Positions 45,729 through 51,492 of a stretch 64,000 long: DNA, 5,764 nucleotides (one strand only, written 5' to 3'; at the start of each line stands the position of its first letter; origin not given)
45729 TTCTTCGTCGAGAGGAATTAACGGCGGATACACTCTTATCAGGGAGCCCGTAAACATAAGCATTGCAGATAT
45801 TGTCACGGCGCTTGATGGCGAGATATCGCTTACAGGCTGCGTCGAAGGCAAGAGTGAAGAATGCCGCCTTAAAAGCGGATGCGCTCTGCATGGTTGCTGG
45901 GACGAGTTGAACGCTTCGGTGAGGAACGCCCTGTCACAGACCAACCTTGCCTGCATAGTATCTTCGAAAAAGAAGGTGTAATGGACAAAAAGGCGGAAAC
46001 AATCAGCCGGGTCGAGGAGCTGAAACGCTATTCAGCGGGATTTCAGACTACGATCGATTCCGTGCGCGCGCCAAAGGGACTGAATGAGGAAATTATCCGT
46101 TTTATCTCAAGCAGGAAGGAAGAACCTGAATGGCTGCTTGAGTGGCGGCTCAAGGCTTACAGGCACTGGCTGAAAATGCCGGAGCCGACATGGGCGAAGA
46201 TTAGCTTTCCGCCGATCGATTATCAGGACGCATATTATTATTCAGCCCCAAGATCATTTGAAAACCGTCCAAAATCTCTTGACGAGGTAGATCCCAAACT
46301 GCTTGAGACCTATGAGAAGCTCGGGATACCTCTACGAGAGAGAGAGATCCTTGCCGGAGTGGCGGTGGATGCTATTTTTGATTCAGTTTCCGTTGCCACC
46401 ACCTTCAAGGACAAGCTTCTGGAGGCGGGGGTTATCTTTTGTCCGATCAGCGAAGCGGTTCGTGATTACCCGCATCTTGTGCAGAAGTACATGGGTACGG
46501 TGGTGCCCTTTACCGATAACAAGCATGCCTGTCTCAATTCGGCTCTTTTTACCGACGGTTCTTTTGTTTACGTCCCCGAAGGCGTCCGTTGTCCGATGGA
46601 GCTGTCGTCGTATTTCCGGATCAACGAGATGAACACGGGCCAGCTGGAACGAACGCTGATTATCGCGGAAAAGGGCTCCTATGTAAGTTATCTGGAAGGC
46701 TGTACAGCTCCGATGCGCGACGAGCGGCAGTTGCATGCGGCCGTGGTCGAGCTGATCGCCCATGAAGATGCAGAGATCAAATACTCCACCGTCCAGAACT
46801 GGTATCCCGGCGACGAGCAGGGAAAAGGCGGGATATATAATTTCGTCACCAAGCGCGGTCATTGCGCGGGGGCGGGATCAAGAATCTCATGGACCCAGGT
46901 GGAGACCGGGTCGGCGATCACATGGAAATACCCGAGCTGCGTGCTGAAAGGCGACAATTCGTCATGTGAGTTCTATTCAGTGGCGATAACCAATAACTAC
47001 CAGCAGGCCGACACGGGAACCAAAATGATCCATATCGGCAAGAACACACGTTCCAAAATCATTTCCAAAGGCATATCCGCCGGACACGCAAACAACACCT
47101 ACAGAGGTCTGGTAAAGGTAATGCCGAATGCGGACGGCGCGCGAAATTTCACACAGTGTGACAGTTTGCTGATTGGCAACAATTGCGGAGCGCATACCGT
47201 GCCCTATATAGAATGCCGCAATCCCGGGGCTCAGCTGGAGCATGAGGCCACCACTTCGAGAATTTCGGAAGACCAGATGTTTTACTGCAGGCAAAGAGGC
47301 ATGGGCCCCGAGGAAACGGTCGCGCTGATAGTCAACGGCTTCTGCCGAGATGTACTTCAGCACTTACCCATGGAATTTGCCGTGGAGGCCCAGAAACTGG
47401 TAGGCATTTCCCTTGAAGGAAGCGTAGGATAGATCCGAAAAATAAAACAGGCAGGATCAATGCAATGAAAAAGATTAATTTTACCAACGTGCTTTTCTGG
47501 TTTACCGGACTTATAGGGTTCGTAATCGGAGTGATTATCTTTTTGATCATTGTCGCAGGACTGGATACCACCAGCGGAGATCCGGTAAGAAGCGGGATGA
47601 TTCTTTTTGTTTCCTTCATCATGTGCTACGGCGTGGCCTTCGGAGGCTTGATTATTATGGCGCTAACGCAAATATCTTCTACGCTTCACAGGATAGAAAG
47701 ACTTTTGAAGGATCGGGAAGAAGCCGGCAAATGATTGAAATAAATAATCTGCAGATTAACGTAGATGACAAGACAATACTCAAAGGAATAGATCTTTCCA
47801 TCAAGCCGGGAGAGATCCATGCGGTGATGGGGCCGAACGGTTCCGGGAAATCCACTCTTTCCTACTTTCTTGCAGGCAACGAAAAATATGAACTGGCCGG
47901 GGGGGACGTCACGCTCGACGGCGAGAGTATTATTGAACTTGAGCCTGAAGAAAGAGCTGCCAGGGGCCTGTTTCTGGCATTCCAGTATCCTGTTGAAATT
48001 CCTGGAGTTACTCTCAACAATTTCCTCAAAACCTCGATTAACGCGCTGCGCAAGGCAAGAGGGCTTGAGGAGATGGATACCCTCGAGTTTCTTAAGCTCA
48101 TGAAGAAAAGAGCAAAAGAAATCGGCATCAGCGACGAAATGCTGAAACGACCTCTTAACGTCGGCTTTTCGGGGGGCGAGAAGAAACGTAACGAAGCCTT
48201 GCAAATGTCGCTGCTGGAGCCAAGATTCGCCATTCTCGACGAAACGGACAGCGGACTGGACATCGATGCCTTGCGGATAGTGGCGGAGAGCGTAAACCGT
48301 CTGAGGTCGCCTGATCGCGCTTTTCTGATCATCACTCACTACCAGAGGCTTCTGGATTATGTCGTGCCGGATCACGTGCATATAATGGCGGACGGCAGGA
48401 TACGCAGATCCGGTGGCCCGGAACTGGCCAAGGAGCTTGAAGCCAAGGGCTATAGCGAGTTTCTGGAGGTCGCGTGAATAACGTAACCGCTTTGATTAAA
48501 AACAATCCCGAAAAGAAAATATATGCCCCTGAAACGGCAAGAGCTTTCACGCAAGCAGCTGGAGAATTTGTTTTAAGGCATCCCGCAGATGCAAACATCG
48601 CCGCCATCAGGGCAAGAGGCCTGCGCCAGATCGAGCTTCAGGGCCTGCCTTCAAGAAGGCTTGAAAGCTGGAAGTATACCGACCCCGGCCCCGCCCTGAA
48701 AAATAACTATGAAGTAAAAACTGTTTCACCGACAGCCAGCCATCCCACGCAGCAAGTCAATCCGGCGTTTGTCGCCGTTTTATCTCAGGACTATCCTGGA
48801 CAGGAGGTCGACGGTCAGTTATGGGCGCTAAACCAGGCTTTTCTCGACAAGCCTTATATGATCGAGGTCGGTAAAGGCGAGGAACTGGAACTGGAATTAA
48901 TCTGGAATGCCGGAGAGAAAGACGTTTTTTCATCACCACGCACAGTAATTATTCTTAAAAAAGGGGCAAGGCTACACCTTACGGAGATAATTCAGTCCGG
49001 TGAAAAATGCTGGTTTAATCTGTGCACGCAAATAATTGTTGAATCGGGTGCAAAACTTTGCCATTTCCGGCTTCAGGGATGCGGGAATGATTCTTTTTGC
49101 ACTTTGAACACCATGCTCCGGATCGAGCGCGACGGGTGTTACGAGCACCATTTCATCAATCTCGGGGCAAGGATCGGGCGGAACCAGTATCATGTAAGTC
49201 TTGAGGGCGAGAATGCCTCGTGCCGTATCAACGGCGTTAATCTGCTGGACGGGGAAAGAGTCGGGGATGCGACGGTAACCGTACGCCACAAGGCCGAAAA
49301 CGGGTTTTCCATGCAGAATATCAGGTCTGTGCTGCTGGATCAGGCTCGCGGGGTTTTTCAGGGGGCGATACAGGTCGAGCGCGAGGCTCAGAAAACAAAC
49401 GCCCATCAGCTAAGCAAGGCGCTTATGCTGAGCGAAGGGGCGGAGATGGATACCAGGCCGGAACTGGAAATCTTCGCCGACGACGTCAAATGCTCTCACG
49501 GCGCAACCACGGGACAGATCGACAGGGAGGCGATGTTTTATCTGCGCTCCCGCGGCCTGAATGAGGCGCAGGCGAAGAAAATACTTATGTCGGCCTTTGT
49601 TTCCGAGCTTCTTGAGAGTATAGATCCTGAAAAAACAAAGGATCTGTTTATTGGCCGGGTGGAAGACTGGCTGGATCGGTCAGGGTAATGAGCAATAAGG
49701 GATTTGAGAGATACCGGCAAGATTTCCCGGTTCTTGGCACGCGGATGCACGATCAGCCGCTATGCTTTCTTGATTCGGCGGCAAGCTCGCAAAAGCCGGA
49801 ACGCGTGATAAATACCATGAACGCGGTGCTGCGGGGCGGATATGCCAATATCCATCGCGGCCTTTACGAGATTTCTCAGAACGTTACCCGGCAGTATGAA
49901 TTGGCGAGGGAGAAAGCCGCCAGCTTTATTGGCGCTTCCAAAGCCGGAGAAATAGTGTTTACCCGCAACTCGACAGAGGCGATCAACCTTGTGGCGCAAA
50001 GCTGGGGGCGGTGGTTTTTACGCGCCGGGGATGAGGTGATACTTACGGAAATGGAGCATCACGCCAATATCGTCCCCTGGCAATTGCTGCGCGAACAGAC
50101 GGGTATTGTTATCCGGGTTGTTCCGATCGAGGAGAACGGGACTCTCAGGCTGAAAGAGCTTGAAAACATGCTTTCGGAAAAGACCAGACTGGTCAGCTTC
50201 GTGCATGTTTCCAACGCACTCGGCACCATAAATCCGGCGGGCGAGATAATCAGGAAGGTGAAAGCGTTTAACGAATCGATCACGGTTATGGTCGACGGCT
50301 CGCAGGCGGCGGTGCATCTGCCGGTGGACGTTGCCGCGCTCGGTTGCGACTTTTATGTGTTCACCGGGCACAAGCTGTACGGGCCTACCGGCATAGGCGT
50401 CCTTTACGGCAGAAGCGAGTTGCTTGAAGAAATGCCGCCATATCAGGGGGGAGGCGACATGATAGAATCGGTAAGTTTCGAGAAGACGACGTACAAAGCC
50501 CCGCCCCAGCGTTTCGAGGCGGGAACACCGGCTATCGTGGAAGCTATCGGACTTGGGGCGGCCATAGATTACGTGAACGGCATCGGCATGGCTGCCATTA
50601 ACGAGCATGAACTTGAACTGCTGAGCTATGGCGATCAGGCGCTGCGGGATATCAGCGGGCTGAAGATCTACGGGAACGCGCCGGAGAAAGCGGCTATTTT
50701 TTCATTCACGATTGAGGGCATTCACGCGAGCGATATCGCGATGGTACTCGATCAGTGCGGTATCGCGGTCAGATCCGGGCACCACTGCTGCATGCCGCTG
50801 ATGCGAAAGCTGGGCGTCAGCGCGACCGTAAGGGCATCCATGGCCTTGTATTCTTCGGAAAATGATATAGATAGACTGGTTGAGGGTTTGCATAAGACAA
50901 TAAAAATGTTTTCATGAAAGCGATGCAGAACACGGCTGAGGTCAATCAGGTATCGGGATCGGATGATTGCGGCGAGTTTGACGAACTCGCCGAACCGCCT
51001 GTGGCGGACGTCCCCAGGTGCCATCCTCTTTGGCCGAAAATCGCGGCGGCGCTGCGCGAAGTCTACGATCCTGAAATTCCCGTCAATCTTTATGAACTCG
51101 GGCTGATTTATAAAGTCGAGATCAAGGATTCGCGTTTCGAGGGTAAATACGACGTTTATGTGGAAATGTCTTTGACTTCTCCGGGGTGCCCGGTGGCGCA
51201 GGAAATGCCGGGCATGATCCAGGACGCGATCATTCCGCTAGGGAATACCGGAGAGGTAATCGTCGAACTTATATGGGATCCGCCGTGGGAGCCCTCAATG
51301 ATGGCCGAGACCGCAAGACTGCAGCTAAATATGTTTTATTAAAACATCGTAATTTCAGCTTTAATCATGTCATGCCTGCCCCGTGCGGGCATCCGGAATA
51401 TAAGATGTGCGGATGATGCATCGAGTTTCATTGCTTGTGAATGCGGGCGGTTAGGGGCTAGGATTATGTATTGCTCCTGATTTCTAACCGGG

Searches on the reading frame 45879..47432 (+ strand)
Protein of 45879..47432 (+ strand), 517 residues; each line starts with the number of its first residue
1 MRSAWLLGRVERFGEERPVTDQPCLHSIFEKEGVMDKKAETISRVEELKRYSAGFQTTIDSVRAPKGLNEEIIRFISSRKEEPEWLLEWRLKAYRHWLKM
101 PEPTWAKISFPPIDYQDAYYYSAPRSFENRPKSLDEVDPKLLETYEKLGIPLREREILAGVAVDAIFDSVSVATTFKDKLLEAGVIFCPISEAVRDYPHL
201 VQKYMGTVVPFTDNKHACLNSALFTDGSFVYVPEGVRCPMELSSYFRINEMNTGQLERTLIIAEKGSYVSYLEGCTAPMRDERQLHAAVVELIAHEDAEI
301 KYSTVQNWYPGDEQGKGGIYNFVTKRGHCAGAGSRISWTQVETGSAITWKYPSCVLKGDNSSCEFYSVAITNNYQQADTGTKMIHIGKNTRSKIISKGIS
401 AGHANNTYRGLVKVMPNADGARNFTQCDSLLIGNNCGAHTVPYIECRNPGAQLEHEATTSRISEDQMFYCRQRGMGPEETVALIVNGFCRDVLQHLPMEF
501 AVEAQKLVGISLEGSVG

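Call 22: search_protein_families(library=pfam, proteins=[window:45879-47432:+], max_evalue=0.001)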
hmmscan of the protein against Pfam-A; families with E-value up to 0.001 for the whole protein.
window:45879-47432:+ (517 aa): 2 families
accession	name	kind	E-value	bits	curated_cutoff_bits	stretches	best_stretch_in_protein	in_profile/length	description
PF01458.23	SUFBD_core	-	3.5e-78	262.7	27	1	246-488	1-232/232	SUF system FeS cluster assembly, SufBD core domain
PF19295.5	SufBD_N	-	3.6e-11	43.5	23.5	1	177-238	105-166/172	SufBD protein N-terminal region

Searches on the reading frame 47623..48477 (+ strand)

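Call 33: search_protein_families(library=pfam, proteins=[window:47623-48477:+], max_evalue=0.0001)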
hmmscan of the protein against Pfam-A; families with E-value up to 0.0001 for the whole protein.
window:47623-48477:+ (284 aa): 2 families
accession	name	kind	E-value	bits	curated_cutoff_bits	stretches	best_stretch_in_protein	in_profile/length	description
PF00005.33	ABC_tran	-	6.1e-19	69.4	25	1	53-208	1-135/137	ABC transporter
PF02463.25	SMC_N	-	6.7e-07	29.4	40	0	182-245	137-203/220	RecF/RecN/SMC N terminal domain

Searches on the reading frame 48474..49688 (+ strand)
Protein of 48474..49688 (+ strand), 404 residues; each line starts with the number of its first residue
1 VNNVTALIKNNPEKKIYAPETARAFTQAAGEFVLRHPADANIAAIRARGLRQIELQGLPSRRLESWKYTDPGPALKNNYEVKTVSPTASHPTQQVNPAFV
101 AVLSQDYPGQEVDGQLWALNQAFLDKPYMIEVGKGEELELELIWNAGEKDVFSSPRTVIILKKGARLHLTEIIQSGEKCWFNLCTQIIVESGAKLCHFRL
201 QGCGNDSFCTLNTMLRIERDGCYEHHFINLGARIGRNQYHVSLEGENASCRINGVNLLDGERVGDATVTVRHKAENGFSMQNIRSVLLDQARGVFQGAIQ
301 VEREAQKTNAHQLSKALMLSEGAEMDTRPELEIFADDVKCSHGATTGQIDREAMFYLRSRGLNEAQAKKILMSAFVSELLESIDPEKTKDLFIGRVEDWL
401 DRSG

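Call 33: search_protein_families(library=pfam, proteins=[window:48474-49688:+], max_evalue=0.0001)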
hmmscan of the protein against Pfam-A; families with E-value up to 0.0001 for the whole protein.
window:48474-49688:+ (404 aa): 1 family
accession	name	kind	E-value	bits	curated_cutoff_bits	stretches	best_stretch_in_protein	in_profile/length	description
PF01458.23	SUFBD_core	-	2.5e-71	240.3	27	1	149-375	6-232/232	SUF system FeS cluster assembly, SufBD core domain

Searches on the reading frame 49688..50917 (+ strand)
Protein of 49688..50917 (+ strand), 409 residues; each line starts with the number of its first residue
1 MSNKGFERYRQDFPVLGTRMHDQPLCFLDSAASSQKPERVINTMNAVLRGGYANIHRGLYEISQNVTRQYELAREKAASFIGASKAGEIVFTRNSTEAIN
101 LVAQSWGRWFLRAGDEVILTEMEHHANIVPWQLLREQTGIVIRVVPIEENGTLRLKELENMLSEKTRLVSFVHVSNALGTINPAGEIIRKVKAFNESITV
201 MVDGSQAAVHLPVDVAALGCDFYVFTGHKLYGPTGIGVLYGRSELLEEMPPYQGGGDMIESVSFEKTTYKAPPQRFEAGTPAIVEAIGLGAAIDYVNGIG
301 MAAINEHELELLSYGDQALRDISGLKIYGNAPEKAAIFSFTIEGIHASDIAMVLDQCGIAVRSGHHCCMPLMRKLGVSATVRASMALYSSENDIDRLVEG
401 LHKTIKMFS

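Call 33: search_protein_families(library=pfam, proteins=[window:49688-50917:+], max_evalue=0.0001)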
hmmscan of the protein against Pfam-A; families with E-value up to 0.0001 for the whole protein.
window:49688-50917:+ (409 aa): 1 family
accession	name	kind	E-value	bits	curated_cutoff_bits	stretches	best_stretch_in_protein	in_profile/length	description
PF00266.25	Aminotran_5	-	3.1e-142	474.4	21.5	1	27-397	2-371/371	Aminotransferase class-V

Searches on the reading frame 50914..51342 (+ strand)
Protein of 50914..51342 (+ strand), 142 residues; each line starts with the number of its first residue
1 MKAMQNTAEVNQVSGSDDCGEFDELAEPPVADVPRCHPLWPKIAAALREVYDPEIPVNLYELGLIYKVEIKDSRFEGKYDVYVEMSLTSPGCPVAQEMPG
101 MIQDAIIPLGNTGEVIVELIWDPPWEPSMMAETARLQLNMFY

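Call 33: search_protein_families(library=pfam, proteins=[window:50914-51342:+], max_evalue=0.0001)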
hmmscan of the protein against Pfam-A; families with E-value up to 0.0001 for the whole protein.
window:50914-51342:+ (142 aa): 1 family
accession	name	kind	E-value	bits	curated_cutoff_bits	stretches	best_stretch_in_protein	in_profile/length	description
PF01883.24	FeS_assembly_P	-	3.5e-16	59.7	23.5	1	42-115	3-71/73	Iron-sulfur cluster assembly protein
